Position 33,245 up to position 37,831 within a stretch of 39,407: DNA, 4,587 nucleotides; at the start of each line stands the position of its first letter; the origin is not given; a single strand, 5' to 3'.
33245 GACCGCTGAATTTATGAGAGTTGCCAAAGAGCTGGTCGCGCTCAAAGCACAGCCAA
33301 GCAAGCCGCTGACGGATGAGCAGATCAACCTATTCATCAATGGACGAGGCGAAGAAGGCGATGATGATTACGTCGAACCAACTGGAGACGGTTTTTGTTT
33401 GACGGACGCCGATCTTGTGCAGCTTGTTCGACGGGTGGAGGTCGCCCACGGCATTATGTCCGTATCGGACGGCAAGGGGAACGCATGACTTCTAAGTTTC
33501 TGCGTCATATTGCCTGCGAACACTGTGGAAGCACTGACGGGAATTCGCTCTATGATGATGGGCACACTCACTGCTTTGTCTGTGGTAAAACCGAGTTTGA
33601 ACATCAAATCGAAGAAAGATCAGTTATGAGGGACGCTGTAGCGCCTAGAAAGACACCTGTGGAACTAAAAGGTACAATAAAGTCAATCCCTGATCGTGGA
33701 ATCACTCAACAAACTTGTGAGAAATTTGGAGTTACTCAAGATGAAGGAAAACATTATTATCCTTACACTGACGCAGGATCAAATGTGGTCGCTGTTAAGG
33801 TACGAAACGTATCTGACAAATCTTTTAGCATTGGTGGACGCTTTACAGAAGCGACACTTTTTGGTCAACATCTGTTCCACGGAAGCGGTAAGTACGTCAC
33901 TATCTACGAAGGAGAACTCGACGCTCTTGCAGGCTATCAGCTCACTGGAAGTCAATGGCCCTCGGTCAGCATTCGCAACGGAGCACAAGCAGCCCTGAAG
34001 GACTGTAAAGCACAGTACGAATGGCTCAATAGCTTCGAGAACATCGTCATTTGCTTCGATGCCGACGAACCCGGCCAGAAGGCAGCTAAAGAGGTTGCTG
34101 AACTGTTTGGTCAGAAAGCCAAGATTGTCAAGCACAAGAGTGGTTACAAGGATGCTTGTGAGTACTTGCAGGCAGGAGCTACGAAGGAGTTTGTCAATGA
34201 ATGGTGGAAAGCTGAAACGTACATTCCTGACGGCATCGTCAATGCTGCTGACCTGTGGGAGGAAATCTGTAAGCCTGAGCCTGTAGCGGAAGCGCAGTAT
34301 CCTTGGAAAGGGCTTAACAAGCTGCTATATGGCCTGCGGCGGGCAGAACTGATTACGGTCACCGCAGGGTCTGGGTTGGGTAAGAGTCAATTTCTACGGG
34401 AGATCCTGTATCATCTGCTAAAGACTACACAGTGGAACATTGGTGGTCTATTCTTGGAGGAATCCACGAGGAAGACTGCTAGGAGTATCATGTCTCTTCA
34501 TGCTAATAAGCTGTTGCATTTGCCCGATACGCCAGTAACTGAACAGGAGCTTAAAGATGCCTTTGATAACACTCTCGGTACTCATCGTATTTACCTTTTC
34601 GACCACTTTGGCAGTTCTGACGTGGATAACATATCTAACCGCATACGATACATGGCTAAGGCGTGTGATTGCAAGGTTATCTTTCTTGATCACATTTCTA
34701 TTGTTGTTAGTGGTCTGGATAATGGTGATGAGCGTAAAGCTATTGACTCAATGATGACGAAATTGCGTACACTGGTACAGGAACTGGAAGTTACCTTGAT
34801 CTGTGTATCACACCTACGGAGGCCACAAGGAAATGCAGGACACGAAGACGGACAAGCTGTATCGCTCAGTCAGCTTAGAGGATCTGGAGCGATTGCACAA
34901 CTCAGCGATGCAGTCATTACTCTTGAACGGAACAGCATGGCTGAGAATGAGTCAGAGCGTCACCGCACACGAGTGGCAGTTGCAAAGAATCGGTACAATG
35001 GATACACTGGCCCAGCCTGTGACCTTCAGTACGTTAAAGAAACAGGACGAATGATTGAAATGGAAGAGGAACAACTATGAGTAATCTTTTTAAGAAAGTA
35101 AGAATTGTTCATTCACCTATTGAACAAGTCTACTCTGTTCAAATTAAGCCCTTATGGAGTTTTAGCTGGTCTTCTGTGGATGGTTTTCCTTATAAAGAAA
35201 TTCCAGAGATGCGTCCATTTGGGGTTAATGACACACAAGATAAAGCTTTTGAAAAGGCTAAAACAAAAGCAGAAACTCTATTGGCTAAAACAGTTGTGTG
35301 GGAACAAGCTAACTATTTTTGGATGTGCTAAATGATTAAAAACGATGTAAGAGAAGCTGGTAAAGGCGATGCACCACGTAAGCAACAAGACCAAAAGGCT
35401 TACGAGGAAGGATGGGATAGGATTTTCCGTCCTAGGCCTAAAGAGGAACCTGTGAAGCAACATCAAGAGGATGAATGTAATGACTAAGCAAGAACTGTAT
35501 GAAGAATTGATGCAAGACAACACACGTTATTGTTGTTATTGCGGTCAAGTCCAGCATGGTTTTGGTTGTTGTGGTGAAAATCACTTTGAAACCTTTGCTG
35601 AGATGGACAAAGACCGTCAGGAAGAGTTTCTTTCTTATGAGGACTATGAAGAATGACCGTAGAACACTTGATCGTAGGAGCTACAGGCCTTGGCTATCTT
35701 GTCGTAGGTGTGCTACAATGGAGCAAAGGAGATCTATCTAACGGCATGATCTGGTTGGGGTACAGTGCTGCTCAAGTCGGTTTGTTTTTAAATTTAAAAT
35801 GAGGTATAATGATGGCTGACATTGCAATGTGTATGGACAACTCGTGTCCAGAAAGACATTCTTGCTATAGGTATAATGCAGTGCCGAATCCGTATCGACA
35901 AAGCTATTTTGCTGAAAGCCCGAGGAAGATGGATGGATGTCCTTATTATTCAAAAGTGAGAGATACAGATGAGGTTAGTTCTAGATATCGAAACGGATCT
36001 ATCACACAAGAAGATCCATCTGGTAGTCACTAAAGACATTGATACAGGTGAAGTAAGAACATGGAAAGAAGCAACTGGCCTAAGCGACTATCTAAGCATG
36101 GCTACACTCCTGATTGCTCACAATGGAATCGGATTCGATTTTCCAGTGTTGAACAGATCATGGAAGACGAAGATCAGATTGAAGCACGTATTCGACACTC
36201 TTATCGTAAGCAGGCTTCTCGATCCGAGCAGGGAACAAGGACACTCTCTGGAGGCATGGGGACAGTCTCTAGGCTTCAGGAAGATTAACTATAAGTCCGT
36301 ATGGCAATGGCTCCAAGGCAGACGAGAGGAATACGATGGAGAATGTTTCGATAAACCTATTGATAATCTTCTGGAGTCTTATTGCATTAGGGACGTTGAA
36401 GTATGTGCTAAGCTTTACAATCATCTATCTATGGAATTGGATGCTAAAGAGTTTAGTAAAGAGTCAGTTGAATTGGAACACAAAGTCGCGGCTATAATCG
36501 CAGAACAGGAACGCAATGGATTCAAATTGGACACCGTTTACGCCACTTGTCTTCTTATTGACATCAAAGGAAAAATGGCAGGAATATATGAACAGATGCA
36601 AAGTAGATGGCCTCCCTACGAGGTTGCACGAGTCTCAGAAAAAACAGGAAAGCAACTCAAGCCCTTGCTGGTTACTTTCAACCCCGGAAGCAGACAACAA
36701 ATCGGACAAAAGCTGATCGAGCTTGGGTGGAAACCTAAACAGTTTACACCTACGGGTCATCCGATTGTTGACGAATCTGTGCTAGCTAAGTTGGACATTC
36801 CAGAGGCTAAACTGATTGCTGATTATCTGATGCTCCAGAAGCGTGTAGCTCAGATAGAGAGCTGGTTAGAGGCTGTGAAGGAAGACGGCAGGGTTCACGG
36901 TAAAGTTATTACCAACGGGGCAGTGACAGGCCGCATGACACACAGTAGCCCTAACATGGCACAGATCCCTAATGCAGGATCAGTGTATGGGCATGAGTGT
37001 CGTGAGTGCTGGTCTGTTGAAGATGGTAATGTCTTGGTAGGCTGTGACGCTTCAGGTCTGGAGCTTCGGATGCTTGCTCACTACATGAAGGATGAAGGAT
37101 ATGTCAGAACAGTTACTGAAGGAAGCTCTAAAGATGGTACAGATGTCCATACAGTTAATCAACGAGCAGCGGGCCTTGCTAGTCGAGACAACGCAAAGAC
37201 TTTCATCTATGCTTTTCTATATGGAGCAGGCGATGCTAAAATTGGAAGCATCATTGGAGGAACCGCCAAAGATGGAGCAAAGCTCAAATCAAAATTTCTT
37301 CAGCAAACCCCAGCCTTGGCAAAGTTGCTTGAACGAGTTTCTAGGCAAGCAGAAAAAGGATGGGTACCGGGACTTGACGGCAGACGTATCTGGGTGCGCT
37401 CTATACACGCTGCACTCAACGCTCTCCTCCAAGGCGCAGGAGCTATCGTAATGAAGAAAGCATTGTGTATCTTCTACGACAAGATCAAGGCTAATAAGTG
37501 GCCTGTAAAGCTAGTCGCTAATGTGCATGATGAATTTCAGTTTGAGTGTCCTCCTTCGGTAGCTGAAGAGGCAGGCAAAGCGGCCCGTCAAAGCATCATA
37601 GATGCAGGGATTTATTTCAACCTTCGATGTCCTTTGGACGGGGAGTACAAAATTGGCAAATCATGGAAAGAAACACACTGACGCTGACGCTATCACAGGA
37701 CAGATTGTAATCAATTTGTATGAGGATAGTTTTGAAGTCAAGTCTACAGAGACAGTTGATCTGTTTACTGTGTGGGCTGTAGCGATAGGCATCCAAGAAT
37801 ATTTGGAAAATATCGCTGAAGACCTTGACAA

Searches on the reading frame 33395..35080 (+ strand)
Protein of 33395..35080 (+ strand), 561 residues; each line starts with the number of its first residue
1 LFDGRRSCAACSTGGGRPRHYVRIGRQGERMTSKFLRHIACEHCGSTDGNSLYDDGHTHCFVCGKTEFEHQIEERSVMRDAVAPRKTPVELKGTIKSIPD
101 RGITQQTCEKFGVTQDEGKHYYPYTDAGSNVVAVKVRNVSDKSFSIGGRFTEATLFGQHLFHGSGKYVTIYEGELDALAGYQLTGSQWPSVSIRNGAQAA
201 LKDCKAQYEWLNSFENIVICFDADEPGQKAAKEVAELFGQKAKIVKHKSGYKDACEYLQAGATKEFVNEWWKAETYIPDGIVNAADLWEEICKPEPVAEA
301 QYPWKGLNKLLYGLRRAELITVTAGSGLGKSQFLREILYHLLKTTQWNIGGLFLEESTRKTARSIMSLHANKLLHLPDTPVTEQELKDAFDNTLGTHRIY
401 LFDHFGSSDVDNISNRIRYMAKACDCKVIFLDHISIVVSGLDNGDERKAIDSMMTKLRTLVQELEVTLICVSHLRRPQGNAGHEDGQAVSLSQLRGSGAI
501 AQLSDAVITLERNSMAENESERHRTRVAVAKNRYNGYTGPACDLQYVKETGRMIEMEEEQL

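Call 8: search_protein_families(library=phrogs, proteins=[window:33395-35080:+], max_evalue=0.001)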
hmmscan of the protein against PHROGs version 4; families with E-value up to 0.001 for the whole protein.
window:33395-35080:+ (561 aa): 8 families
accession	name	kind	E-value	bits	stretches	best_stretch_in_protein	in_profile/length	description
phrog_239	-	DNA, RNA and nucleotide metabolism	3.1e-195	652.5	1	29-559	33-602/801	DNA primase/helicase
phrog_19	-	DNA, RNA and nucleotide metabolism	2.6e-28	100.3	1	286-559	317-584/621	DnaB-like replicative helicase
phrog_243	-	DNA, RNA and nucleotide metabolism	1.8e-21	77.3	1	303-559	21-271/273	DnaB-like replicative helicase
phrog_47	-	DNA, RNA and nucleotide metabolism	2.8e-13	50.3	1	41-262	55-326/947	DNA primase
phrog_5482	-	unknown function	7.8e-09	35.7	1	293-550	24-265/341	-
phrog_11530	-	unknown function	2.2e-06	28.6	1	397-539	4-142/184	-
phrog_849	-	DNA, RNA and nucleotide metabolism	9.4e-05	22.5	1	153-248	226-320/435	DNA primase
phrog_3123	-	unknown function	0.00054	19.7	1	401-530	434-556/583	-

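Call 33: search_dna_similar(query=window:33395-35080:+, collection=phages, mode=protein, max_rows=25)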
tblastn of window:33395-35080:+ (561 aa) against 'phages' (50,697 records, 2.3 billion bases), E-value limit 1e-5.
Records with a match: 3642; places in all: 3658; records where one place covers at least 80% of the query: 2983.
Best place of each record, by identity: <60% 3642.
By first word of the organism name: Escherichia 812; Pseudomonas 536; Klebsiella 507; Vibrio 264; Salmonella 229; Rheinheimera 115; Yersinia 93; Erwinia 81; Enterococcus 74; Aeromonas 63; and 98 more.
By host as written in the record: - 548; Escherichia coli 301; Klebsiella pneumoniae 247; Pseudomonas aeruginosa 137; Rheinheimera sp. BAL341 115; Escherichia coli K-12 MG1655 52; Pseudomonas aeruginosa PAO1 44; Vibrio cholerae 42; and 809 more.
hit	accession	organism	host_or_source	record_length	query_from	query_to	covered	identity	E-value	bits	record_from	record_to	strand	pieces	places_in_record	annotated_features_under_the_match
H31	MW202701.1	Caudoviricetes sp.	Manatee Spring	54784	29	560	95%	50.5%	2e-171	543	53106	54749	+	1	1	DNA directed DNA polymerase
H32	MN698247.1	Pelagibacter phage HTVC115P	Candidatus Pelagibacter sp. HTCC7211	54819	24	560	96%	49.1%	8e-164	522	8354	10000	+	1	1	DNA primase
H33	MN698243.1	Pelagibacter phage HTVC104P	Candidatus Pelagibacter sp. HTCC7211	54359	19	557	96%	45.1%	3e-152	489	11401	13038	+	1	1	DNA primase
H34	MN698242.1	Pelagibacter phage HTVC103P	Candidatus Pelagibacter sp. HTCC7211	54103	19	557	96%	44.9%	9e-152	487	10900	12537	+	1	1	DNA primase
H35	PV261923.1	Synechococcus phage WH11-B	Synechococcus sp. WH 7803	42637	33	560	94%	45.7%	6e-133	433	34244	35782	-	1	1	DNA primase/helicase | hypothetical protein (x2)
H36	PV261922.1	Synechococcus phage 7B11-B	Synechococcus sp. WH 7803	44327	33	560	94%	45.7%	6e-133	433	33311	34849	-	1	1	DNA primase/helicase | hypothetical protein (x2)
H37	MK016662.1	Synechococcus phage S-B28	Synechococcus sp. KSHK05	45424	33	560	94%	45.7%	6e-133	433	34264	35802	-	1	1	DNA primase | hypothetical protein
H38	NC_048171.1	Synechococcus phage S-B28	Synechococcus sp. KSHK05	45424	33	560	94%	45.7%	6e-133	433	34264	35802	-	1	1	DNA primase/helicase | hypothetical protein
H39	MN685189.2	Ralstonia phage vRsoP-WF2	environmental water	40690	33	557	94%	46.0%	1e-140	455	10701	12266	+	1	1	primase/helicase protein | restriction endonuclease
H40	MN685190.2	Ralstonia phage vRsoP-WM2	environmental water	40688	33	557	94%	46.0%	1e-140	455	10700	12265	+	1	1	primase/helicase protein | restriction endonuclease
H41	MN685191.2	Ralstonia phage vRsoP-WR2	environmental water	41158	33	557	94%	46.0%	1e-140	455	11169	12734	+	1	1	primase/helicase protein | restriction endonuclease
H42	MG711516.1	Ralstonia phage RsoP1EGY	Ralstonia solanacearum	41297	33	557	94%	46.0%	1e-140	455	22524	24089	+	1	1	hypothetical protein (x2)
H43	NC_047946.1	Ralstonia phage RsoP1EGY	Ralstonia solanacearum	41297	33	557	94%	46.0%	1e-140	455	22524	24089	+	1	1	hypothetical protein | endonuclease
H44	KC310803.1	Synechococcus phage S-CBP3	Synechococcus sp. CB0101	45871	33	560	94%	45.4%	5e-127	416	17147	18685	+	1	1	primase/helicase | hypothetical protein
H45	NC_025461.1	Synechococcus phage S-CBP3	Synechococcus sp. CB0101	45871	33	560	94%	45.4%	5e-127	416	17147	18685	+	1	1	DNA primase/helicase | hypothetical protein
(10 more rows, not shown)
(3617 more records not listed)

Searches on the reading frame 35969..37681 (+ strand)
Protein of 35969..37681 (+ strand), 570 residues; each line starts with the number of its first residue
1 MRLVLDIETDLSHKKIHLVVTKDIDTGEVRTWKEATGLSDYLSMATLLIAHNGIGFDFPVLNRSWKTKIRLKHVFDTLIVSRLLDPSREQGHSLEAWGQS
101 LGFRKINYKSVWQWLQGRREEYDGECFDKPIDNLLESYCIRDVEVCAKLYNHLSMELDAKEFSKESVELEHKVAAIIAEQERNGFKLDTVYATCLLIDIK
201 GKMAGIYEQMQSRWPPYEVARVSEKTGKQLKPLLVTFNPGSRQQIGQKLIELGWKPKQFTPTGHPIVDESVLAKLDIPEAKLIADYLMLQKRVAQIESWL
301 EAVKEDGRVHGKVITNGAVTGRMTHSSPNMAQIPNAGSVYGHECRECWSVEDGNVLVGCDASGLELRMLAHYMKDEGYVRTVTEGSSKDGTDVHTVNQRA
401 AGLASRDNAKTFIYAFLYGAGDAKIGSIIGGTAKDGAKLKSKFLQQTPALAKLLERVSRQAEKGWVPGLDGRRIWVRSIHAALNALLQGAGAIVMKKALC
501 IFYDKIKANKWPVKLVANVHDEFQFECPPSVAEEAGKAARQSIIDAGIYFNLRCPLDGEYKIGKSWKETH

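Call 8: search_protein_families(library=phrogs, proteins=[window:35969-37681:+], max_evalue=0.001)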
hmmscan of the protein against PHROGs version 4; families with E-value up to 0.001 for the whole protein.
window:35969-37681:+ (570 aa): 13 families
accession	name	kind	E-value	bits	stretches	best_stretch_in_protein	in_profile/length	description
phrog_17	-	DNA, RNA and nucleotide metabolism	4.3e-151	506.4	1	2-569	672-1233/1445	DNA polymerase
phrog_15971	-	DNA, RNA and nucleotide metabolism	8.7e-108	361.8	1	166-570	3-376/376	DNA polymerase I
phrog_6375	-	DNA, RNA and nucleotide metabolism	7.8e-28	98.8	2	417-526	1-132/204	DNA polymerase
phrog_8888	-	DNA, RNA and nucleotide metabolism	3.6e-17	64.3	1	345-529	2-194/295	DNA polymerase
phrog_24147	-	DNA, RNA and nucleotide metabolism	9.4e-17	62.1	1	479-570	2-93/93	DNA polymerase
phrog_403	-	DNA, RNA and nucleotide metabolism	4.5e-13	49.8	1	31-154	127-247/321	DNA polymerase exonuclease subunit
phrog_2573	-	DNA, RNA and nucleotide metabolism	7.9e-12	46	1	352-552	15-254/336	DNA polymerase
phrog_5995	-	DNA, RNA and nucleotide metabolism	3.6e-11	44.1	1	426-568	14-177/236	DNA polymerase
phrog_12241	-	DNA, RNA and nucleotide metabolism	9.6e-09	35.7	1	55-334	204-494/502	DNA polymerase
phrog_23226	-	DNA, RNA and nucleotide metabolism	5e-08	32.9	1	306-378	291-363/611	DNA polymerase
phrog_10285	-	DNA, RNA and nucleotide metabolism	1.2e-07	32.1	1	330-382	32-83/321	DNA polymerase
phrog_16667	-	DNA, RNA and nucleotide metabolism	1.5e-06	28.9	1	452-504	28-83/229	DNA polymerase I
phrog_1252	-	DNA, RNA and nucleotide metabolism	5.6e-05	22.9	1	2-163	54-235/663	DNA polymerase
